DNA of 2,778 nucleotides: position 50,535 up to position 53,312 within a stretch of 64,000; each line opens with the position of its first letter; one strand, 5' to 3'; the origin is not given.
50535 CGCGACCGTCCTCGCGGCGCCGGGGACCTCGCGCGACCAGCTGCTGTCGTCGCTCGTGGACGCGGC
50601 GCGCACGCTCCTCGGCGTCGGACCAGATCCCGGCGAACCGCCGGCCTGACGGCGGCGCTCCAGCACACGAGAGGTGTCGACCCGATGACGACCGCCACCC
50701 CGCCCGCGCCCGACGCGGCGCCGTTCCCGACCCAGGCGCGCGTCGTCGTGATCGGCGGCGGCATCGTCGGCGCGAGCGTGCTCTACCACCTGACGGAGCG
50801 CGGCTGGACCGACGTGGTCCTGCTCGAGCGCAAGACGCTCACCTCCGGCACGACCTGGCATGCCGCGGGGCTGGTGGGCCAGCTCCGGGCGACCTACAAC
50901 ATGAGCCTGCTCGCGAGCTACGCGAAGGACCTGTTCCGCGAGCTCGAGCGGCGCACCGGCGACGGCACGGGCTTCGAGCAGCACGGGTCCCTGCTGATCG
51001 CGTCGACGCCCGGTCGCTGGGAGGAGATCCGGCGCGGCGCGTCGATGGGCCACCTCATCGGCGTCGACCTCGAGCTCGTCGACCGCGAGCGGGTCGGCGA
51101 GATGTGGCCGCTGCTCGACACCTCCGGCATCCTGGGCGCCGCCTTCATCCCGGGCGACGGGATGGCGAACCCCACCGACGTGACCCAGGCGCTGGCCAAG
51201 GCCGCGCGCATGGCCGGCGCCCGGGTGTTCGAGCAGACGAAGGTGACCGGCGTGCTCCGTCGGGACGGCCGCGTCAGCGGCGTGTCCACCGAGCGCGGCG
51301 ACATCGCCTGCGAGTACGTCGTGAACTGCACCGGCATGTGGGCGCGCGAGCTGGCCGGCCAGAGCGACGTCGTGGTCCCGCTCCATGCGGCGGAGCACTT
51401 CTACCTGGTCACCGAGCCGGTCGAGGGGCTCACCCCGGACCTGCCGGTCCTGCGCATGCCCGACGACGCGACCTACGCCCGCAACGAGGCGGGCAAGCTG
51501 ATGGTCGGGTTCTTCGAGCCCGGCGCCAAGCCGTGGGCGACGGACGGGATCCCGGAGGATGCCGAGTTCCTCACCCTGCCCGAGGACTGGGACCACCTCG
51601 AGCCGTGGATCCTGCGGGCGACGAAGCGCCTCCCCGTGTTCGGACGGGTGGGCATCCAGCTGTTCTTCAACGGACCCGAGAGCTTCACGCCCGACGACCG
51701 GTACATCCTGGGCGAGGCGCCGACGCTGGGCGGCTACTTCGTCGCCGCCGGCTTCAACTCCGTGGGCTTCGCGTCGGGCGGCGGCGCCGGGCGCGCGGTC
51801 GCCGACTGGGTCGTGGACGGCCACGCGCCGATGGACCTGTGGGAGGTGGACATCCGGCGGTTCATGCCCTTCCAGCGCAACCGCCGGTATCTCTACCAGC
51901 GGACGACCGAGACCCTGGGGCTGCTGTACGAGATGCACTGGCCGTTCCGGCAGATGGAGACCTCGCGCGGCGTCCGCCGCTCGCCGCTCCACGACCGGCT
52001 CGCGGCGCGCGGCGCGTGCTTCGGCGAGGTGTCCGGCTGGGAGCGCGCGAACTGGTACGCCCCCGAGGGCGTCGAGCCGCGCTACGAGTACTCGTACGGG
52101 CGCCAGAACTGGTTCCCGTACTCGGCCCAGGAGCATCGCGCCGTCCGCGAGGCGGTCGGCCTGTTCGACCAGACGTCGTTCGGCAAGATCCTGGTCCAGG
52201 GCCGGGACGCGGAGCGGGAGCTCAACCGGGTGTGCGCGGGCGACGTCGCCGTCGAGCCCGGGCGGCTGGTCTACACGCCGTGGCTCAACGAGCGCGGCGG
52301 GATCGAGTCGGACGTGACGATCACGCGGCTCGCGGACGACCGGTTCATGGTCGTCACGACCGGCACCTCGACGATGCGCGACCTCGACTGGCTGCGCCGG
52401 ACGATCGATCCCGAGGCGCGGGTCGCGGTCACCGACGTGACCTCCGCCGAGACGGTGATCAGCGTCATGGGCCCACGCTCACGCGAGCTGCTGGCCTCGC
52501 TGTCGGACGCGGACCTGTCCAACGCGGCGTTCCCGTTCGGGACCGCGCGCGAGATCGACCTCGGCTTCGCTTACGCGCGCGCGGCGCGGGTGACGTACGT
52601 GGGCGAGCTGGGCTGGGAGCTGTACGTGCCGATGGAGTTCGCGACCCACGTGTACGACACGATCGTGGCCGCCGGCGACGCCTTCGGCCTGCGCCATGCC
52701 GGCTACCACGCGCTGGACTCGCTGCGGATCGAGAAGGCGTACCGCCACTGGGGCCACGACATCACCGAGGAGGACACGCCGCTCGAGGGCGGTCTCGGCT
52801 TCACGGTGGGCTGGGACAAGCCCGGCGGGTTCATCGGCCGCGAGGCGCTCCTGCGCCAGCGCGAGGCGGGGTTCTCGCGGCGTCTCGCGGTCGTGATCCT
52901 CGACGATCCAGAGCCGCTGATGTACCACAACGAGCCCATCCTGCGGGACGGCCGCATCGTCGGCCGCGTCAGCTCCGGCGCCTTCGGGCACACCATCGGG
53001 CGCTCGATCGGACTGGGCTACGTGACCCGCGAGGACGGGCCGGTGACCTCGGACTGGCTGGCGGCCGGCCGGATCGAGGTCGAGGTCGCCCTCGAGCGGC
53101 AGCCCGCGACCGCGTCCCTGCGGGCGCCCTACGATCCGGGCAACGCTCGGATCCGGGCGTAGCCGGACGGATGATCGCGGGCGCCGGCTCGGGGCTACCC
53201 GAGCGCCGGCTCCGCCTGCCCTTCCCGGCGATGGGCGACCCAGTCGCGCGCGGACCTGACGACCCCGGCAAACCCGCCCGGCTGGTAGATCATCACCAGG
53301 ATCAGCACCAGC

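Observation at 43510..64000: Four FAD-oxidoreductase/GcvT-fusion paralogues of two distinct types packed into 20 kb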

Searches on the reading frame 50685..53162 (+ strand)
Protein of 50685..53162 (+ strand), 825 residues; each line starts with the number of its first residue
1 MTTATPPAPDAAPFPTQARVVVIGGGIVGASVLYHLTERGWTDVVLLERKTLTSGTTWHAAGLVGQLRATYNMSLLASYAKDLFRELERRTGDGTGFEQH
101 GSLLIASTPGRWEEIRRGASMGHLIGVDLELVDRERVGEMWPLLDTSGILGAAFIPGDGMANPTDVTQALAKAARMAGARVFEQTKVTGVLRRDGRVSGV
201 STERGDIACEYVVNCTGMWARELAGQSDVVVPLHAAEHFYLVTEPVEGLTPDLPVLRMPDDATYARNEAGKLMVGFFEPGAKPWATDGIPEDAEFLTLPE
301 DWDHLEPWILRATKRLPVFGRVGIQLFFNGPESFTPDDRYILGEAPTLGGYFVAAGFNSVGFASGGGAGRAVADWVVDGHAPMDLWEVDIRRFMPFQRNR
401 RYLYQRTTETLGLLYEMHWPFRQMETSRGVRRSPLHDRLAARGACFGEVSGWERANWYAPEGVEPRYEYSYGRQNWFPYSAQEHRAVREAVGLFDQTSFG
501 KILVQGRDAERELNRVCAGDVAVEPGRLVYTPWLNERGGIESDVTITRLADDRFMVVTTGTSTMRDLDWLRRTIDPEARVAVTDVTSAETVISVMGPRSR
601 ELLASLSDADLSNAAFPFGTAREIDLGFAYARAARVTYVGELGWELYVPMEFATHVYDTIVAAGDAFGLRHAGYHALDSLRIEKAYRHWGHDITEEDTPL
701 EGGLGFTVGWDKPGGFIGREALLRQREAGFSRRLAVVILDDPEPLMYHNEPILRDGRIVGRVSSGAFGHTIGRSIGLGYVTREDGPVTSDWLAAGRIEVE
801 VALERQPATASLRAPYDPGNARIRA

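Call 6: search_protein_families(library=pfam, proteins=[window:50685-53162:+])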
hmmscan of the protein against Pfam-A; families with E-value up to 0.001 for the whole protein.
window:50685-53162:+ (825 aa): 9 families
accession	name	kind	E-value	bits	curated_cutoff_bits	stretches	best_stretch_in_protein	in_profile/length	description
PF01571.26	GCV_T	-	1.5e-84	283.7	25.6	1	435-706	1-254/255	Aminomethyltransferase folate-binding domain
PF01266.30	DAO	-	7.4e-71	240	27.9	1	19-375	1-353/353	FAD dependent oxidoreductase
PF16350.10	FAO_M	-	5.1e-20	71.8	27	1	378-433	1-56/56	FAD dependent oxidoreductase central domain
PF08669.17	GCV_T_C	-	5.8e-18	65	25.9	1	732-817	1-80/80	Glycine cleavage T-protein C-terminal barrel domain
PF04268.17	SoxG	-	1.1e-06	29.3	21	1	544-657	33-143/152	Sarcosine oxidase, gamma subunit family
PF01494.25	FAD_binding_3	-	2.7e-05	24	22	0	164-221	100-164/349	FAD binding domain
PF13450.12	NAD_binding_8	-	0.0004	21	21.9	0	22-86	1-67/68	NAD(P)-binding Rossmann-like domain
PF01946.23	Thi4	-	0.0004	20.1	26.2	0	18-88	18-81/235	Thi4 family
PF07992.20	Pyr_redox_2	-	0.00076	19.4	26.1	0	18-50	143-174/291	Pyridine nucleotide-disulphide oxidoreductase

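Call 9: search_solved_structures(query=window:50685-53162:+, max_evalue=1e-30, show_alignments=1)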
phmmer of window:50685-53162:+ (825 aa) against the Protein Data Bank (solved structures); distinct sequences matched with E-value up to 1e-30: 11.
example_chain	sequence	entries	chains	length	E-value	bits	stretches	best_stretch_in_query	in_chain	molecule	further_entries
5l46_A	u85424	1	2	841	1.7e-132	446.3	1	6-783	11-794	Dimethylglycine dehydrogenase, mitochondrial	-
4pab_A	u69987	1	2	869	4.9e-130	438.1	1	5-809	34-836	Dimethylglycine dehydrogenase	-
4p9s_A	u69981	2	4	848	6e-130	437.9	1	5-809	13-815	Dimethylglycine dehydrogenase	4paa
1pj5_A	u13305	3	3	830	2.5e-115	389.5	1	17-824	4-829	N,N-dimethylglycine oxidase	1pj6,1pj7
3gsi_A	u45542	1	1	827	5.8e-114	385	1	19-824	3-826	N,N-dimethylglycine oxidase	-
1yx2_A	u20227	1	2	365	4.3e-50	173.7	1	480-786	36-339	Aminomethyltransferase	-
1woo_A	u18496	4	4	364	3.8e-36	127.5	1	481-782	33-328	Aminomethyltransferase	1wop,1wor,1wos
1y56_B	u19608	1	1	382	4.2e-36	127.4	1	15-393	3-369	sarcosine oxidase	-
1vrq_A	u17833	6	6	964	2.1e-35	125.1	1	431-739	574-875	Sarcosine oxidase alpha subunit | Subunit alpha of sarcosine oxidase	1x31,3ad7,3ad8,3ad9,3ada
2gag_A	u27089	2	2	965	2.4e-35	124.9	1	431-741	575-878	heterotetrameric sarcosine oxidase alpha-subunit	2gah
1v5v_A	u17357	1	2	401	4.4e-35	124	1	474-818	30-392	aminomethyltransferase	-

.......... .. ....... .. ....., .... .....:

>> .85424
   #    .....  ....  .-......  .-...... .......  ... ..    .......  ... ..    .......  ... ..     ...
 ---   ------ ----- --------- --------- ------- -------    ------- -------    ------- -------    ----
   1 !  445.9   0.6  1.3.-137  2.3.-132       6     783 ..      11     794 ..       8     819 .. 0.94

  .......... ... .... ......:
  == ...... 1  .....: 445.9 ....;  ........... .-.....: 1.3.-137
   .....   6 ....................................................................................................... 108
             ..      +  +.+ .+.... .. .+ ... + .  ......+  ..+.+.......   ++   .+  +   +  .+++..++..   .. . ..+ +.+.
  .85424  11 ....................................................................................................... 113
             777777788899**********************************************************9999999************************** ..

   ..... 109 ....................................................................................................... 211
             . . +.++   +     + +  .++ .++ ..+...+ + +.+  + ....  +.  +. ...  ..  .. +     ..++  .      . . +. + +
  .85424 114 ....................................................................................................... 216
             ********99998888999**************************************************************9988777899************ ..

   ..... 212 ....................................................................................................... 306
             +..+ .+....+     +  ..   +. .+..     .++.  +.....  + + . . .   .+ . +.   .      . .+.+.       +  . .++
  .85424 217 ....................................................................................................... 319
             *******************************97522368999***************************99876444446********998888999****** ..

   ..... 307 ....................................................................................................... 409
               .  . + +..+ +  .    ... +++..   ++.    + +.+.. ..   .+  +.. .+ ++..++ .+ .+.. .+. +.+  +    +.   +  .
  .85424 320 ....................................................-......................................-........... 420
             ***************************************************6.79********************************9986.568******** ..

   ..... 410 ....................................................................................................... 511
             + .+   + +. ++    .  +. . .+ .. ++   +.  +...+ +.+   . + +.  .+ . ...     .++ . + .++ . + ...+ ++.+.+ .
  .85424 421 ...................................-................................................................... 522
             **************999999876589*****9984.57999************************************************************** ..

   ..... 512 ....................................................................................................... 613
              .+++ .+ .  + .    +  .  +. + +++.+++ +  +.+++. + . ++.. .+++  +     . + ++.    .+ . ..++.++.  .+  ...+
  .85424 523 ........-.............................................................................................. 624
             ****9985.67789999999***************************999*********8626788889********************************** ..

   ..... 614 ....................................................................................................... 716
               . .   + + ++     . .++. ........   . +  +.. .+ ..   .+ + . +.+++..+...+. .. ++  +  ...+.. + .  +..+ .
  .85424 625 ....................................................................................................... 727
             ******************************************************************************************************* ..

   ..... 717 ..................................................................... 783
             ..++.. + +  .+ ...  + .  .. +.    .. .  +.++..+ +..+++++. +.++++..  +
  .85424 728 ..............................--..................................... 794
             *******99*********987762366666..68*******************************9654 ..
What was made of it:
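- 50685..53162 (+): Paralogue C: flavoenzyme of the MABO-like clade. Intact, 825 aa. PDB: DMGDH 446 bits, DMGO 389 bits (call 9).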

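Call 17: search_protein_families(library=ncbifam, proteins=[window:50685-53162:+], max_evalue=0.00001)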
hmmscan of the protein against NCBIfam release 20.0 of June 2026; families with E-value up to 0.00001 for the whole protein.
window:50685-53162:+ (825 aa): 27 families (the best 25 are shown)
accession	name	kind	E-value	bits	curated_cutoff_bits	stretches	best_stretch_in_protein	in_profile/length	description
NF001567.0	PRK00389.1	subfamily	2.1e-60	204.6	300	1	480-786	34-330/359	glycine cleavage system aminomethyltransferase GcvT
TIGR01372.1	soxA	subfamily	1.7e-56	191.7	1164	1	428-782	605-959/996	sarcosine oxidase subunit alpha family protein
TIGR00528.1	gcvT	equivalog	1.4e-52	178.9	235.85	1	481-783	33-333/362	glycine cleavage system aminomethyltransferase GcvT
NF010093.0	PRK13579.1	equivalog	6.9e-44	150.1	459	1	430-783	9-337/371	glycine cleavage system aminomethyltransferase GcvT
NF053776.1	TmaoDeMthMsil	equivalog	1.4e-41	142.8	1100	1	482-824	420-762/763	trimethylamine N-oxide demethylase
TIGR02352.1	thiamin_ThiO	equivalog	6.7e-32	110.9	250.8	1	20-226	1-213/351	glycine oxidase ThiO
NF009133.0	PRK12486.1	equivalog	6e-27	94.5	410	1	483-783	47-342/369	dimethylsulfoniopropionate demethylase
TIGR01373.1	soxB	subfamily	4.3e-26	91.7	529.45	1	19-380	32-386/407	sarcosine oxidase subunit beta family protein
NF008425.0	PRK11259.1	equivalog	2.2e-25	89.4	257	1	18-231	5-216/377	N-methyl-L-tryptophan oxidase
NF001933.0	PRK00711.1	subfamily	4.9e-23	81.8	383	1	70-238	105-275/429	D-amino acid dehydrogenase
TIGR03377.1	glycerol3P_GlpA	equivalog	5.9e-18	64.7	552.8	1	20-237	2-221/530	anaerobic glycerol-3-phosphate dehydrogenase subunit GlpA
NF050086.1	pipecolate_AmaA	exception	3.5e-17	62.2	600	1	16-248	24-263/425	L-pipecolate oxidase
TIGR03364.1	HpnW_proposed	hypoth_equivalog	3.1e-16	59.4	285.1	1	19-224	2-201/365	TIGR03364 family FAD-dependent oxidoreductase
NF008726.1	PRK11728.1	equivalog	1.2e-14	53.9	299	1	19-227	2-209/389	L-2-hydroxyglutarate oxidase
NF008313.0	PRK11101.1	equivalog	1.8e-14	53.2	425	1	17-237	8-230/548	anaerobic glycerol-3-phosphate dehydrogenase subunit A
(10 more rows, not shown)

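Call 26: find_homologous_proteins(query=window:50685-53162:+, max_evalue=1e-50)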
Query window:50685-53162:+ (825 aa): 8000 proteins with E <= 1e-50 among 8000 candidates; the best 120 are listed.
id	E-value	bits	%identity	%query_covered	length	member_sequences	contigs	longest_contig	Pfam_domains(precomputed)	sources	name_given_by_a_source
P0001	0.0e+0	1764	92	100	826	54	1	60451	PF01571.27,PF08669.18,PF01266.31,PF16350.11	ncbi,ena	-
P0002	0.0e+0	1712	89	100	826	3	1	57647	PF01571.27,PF04268.17,PF08669.18,PF01266.31,PF16350.11,PF00890.31,PF01494.26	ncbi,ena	-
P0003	0.0e+0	1691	88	100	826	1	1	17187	PF01571.27,PF08669.18,PF01266.31,PF16350.11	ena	-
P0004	0.0e+0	1683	88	99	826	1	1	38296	PF01571.27,PF04268.17,PF08669.18,PF01266.31,PF16350.11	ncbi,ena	-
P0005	0.0e+0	1680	87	100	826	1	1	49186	PF01571.27,PF08669.18,PF01266.31,PF16350.11,PF00890.31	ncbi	-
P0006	0.0e+0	1679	87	100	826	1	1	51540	PF01571.27,PF08669.18,PF01266.31,PF16350.11,PF00890.31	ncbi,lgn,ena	-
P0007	0.0e+0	1673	87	100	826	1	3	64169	PF01571.27,PF08669.18,PF01266.31,PF16350.11,PF00890.31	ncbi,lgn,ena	ncbi:MAG: GcvT family protein [Chloroflexota bacterium]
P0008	0.0e+0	1661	87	98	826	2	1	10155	PF01571.27,PF04268.17,PF08669.18,PF01266.31,PF16350.11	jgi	jgi:4-methylaminobutanoate oxidase (formaldehyde-forming)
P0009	0.0e+0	1648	85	100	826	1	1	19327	PF01571.27,PF04268.17,PF08669.18,PF01266.31,PF16350.11,PF01494.26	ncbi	ncbi:MAG TPA: FAD-dependent oxidoreductase [Candidatus Limnocylindrales bacterium]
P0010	0.0e+0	1616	85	98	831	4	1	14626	PF01571.27,PF08669.18,PF01266.31,PF16350.11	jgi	-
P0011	0.0e+0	1612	84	100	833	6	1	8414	PF01571.27,PF08669.18,PF01266.31,PF16350.11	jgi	-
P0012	0.0e+0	1609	84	99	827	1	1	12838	PF01571.27,PF04268.17,PF01946.24,PF08669.18,PF01266.31,PF16350.11,PF07992.21,PF01494.26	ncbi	-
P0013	0.0e+0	1609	83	100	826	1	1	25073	PF01571.27,PF08669.18,PF01266.31,PF16350.11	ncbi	-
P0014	0.0e+0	1606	83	100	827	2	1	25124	PF01571.27,PF04268.17,PF08669.18,PF01266.31,PF16350.11,PF07992.21,PF01494.26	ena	-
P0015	0.0e+0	1603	84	98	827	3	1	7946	PF01571.27,PF08669.18,PF01266.31,PF16350.11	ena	-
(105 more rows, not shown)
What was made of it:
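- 50685..53162 (+): JGI name: '4-methylaminobutanoate oxidase' (call 26).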

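Call 27: find_encoding_contigs(protein=P0001, flank=10000, max_places=4)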
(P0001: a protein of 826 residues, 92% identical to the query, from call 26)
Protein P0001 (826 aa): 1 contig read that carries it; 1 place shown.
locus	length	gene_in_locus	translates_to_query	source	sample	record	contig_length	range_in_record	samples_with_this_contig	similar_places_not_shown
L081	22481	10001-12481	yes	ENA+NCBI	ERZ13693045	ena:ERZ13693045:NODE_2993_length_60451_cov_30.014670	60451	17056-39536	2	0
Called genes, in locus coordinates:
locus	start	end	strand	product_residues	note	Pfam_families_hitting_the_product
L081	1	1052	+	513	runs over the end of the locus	PF06253:MTTB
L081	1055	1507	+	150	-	PF12867:DinB_2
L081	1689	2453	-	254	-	PF13744:HTH_37 (weak), PF13560:HTH_31 (weak), PF01381:HTH_3 (weak)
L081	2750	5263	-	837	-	PF01266:DAO, PF13738:Pyr_redox_3 (faint), PF16350:FAO_M, PF01571:GCV_T, PF08669:GCV_T_C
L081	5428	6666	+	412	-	PF00890:FAD_binding_2 (faint), PF01266:DAO, PF13450:NAD_binding_8 (faint)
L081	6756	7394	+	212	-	PF00440:TetR_N, PF13977:TetR_C_6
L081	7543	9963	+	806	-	PF01266:DAO, PF16350:FAO_M, PF01571:GCV_T, PF08669:GCV_T_C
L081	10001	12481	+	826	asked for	PF01266:DAO, PF16350:FAO_M, PF01571:GCV_T, PF08669:GCV_T_C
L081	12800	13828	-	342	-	PF02653:BPD_transp_2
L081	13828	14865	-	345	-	PF02653:BPD_transp_2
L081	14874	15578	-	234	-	PF00005:ABC_tran, PF13304:AAA_21 (faint)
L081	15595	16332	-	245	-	PF00005:ABC_tran, PF13304:AAA_21 (weak), PF12399:BCA_ABC_TP_C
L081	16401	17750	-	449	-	PF13458:Peripla_BP_6, PF01094:ANF_receptor (faint), PF13433:Peripla_BP_5 (weak)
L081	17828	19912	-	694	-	PF12838:Fer4_7 (faint), PF00037:Fer4 (faint), PF13183:Fer4_8, PF13187:Fer4_9, PF13237:Fer4_10, PF13484:Fer4_16 (faint), PF02754:CCG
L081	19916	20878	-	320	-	PF01012:ETF, PF00766:ETF_alpha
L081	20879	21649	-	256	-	PF01012:ETF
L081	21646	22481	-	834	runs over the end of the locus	PF01266:DAO, PF13450:NAD_binding_8 (faint), PF13738:Pyr_redox_3 (faint), PF16350:FAO_M, PF01571:GCV_T, PF08669:GCV_T_C (weak)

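Call 36: find_encoding_contigs(protein=window:50685-53162:+, flank=10000, max_places=3)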
Protein window:50685-53162:+ (825 aa): no gene with exactly this product is on record in the collection.

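Call 43: search_dna_similar(query=window:50685-53162:+, collection=plasmids, mode=protein, max_rows=40, max_evalue=1e-30)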
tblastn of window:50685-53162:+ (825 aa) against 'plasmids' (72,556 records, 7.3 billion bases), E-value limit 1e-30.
Records with a match: 561; places in all: 791; records where one place covers at least 80% of the query: 511.
Best place of each record, by identity: <60% 561.
By first word of the organism name: Sinorhizobium 141; Rhizobium 139; Phaeobacter 60; Paracoccus 20; Shinella 19; Leisingera 19; Sphingobium 10; Aminobacter 10; Ensifer 10; Arthrobacter 10; and 60 more.
By predicted mobility (MOB-suite, as given by PLSDB): non-mobilizable 328; mobilizable 117; conjugative 116.
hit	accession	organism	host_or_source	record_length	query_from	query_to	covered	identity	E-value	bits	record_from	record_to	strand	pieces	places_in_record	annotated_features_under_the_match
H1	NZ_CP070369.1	Paracoccus methylovorus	whole organism,grassland soil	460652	30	822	96%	58.1%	0e+0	874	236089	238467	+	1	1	FAD-dependent oxidoreductase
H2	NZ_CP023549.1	Rhodobacter sp. CZR27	cell culture,paddy soil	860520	30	823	96%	57.9%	0e+0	871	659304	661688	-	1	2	FAD-dependent oxidoreductase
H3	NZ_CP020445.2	Paracoccus yeei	Homo sapiens,Urine suprapubic aspirate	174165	30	824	96%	57.8%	0e+0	874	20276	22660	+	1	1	FAD-dependent oxidoreductase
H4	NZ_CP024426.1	Paracoccus yeei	Homo sapiens,single cell,skin swab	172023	30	824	96%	57.8%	0e+0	870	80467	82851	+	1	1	FAD-dependent oxidoreductase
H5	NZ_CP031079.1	Paracoccus yeei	Homo sapiens,single cell,eye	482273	30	824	96%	57.7%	0e+0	870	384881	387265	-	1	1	FAD-dependent oxidoreductase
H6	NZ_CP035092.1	Paracoccus denitrificans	Homo sapiens,cell culture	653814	30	824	96%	57.6%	0e+0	870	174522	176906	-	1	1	FAD-dependent oxidoreductase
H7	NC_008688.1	Paracoccus denitrificans PD1222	-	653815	30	824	96%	57.6%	0e+0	870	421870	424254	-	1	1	FAD-dependent oxidoreductase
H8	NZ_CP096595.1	Paracoccus denitrificans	mixed culture,activated sludge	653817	30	824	96%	57.6%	0e+0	870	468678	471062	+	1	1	FAD-dependent oxidoreductase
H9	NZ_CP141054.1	Paracoccus denitrificans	-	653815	30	824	96%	57.6%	0e+0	870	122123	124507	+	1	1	FAD-dependent oxidoreductase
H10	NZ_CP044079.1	Paracoccus yeei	Homo sapiens,clinical isolate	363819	30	824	96%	57.6%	0e+0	868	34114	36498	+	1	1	FAD-dependent oxidoreductase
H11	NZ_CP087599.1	Paracoccus sp. MA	cell culture,soil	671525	30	823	96%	57.3%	0e+0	859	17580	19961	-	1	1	FAD-dependent oxidoreductase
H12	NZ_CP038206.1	Paracoccus pantotrophus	single cell,soil associated with ...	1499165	30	823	96%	57.3%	0e+0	859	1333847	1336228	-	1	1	none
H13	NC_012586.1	Sinorhizobium fredii NGR234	-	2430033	30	824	96%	56.7%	0e+0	880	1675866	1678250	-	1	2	record has no annotation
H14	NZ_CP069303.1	Shinella sp. PSBB067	monoisolate,Minnesota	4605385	30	825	96%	56.4%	0e+0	855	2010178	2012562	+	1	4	none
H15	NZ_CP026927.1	Agrobacterium tumefaciens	Medicago sativa,from a crown gall tumor ...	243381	30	824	96%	56.3%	0e+0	859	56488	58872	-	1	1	FAD-dependent oxidoreductase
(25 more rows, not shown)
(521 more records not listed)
